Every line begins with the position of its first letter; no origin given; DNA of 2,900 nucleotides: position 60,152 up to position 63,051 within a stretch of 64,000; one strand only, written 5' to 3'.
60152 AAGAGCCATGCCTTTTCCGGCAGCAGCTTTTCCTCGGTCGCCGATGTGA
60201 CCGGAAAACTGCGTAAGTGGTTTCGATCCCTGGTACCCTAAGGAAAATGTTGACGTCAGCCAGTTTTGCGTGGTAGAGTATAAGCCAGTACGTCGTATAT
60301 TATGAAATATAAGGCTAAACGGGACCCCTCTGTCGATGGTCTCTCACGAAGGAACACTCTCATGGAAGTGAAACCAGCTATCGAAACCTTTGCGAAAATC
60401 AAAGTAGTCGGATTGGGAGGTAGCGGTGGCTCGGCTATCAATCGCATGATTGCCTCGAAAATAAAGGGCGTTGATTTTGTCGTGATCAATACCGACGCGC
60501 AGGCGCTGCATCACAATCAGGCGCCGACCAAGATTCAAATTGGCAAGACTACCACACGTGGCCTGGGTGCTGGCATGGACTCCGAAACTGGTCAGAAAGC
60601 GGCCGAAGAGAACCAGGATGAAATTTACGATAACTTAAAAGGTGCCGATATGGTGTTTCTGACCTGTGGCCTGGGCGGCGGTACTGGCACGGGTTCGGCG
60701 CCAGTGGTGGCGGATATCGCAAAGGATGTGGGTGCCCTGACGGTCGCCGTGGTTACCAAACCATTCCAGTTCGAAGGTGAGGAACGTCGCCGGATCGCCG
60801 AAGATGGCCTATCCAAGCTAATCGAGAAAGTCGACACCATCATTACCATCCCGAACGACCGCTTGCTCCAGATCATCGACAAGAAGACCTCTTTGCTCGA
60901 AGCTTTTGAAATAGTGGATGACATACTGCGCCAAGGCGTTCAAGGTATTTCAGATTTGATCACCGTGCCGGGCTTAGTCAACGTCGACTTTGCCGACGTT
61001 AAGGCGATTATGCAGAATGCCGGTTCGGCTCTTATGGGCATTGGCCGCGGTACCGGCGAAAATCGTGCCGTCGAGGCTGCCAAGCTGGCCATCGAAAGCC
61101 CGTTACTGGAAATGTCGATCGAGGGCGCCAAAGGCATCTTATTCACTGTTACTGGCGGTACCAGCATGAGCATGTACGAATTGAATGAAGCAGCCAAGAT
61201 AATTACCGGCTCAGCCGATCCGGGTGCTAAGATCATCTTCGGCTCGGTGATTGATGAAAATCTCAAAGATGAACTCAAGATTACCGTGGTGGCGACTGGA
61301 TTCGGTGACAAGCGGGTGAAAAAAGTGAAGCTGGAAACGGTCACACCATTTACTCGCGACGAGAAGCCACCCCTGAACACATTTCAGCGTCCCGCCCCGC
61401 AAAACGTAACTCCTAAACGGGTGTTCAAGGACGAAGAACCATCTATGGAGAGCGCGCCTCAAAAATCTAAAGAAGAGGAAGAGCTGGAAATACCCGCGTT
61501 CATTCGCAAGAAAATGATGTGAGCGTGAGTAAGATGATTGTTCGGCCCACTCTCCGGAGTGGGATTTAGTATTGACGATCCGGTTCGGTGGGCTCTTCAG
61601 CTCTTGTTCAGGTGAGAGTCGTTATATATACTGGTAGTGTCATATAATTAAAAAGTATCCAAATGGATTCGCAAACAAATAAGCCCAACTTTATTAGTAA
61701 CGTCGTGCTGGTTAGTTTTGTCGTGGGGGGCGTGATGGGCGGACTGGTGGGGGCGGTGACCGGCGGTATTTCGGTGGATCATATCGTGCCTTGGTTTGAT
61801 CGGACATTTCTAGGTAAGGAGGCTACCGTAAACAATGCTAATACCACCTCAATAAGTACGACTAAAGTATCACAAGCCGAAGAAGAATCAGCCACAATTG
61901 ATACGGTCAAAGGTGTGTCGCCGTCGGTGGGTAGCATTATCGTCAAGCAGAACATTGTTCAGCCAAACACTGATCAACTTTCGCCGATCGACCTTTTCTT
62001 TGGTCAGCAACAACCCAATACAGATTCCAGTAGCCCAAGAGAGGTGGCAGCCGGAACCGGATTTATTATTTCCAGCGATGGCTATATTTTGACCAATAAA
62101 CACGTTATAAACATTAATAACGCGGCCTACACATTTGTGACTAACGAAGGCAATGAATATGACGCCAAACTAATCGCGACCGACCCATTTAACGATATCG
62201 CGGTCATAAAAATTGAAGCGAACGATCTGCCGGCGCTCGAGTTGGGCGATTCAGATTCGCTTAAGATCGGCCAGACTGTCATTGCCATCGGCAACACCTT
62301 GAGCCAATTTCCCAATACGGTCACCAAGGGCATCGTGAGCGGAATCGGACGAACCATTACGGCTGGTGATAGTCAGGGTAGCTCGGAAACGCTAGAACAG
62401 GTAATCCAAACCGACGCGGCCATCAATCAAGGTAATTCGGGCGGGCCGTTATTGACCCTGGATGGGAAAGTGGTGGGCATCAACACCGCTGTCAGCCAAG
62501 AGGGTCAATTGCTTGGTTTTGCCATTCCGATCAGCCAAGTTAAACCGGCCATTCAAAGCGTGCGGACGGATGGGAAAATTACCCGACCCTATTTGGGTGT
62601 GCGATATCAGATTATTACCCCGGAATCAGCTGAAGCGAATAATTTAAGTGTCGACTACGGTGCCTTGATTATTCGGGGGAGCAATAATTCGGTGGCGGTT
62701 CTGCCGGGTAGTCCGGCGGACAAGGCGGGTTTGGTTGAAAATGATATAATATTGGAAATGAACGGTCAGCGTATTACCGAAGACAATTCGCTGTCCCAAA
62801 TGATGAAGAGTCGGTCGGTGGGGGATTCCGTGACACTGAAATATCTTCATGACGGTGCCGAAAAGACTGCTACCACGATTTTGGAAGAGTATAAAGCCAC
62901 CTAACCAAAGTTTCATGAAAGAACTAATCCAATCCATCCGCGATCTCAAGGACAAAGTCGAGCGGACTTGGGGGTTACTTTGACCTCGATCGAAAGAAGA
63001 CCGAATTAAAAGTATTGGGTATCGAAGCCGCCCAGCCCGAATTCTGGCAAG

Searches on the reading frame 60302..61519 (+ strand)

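Call 8: search_protein_families(library=pfam, proteins=[window:60302-61519:+], max_evalue=0.01)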
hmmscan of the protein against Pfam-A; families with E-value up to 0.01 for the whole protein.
window:60302-61519:+ (406 aa): 2 families
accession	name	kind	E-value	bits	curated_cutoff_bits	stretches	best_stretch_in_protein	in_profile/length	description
PF00091.31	Tubulin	-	1.8e-48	165.8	33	1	32-193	1-190/190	Tubulin/FtsZ family, GTPase domain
PF12327.13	FtsZ_C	-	6.3e-33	113.4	27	1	241-334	1-94/95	FtsZ family, C-terminal domain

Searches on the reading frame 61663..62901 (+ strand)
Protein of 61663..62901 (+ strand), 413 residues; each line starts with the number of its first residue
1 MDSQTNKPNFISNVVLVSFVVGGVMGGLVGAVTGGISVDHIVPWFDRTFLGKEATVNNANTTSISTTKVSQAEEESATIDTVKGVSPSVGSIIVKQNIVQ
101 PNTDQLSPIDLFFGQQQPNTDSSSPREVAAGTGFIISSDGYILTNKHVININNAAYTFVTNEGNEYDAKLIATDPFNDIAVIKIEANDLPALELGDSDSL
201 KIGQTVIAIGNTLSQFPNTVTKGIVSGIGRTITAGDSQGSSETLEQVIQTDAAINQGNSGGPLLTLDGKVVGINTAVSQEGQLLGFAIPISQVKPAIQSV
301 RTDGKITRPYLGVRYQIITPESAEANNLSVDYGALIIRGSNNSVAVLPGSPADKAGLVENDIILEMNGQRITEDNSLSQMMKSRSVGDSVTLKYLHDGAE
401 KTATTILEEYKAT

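Call 8: search_protein_families(library=pfam, proteins=[window:61663-62901:+], max_evalue=0.01)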
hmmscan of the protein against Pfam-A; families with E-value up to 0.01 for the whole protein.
window:61663-62901:+ (413 aa): 6 families
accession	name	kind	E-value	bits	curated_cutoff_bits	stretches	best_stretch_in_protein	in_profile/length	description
PF13365.12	Trypsin_2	-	5.8e-34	118.3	27.6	1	131-273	1-144/144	Trypsin-like peptidase domain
PF00089.32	Trypsin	-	1.3e-21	77.9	20.6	1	131-297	27-220/220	Trypsin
PF13180.12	PDZ_2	-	1.5e-12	48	27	1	338-406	18-79/80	PDZ domain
PF17820.7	PDZ_6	-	2.1e-10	40.6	27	1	345-393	4-51/54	PDZ domain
PF00595.29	PDZ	-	7e-07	30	23.2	1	346-394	32-80/81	PDZ domain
PF05579.19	Peptidase_S32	-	0.0015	18.2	24.7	0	255-281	206-232/297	Equine arteritis virus serine endopeptidase S32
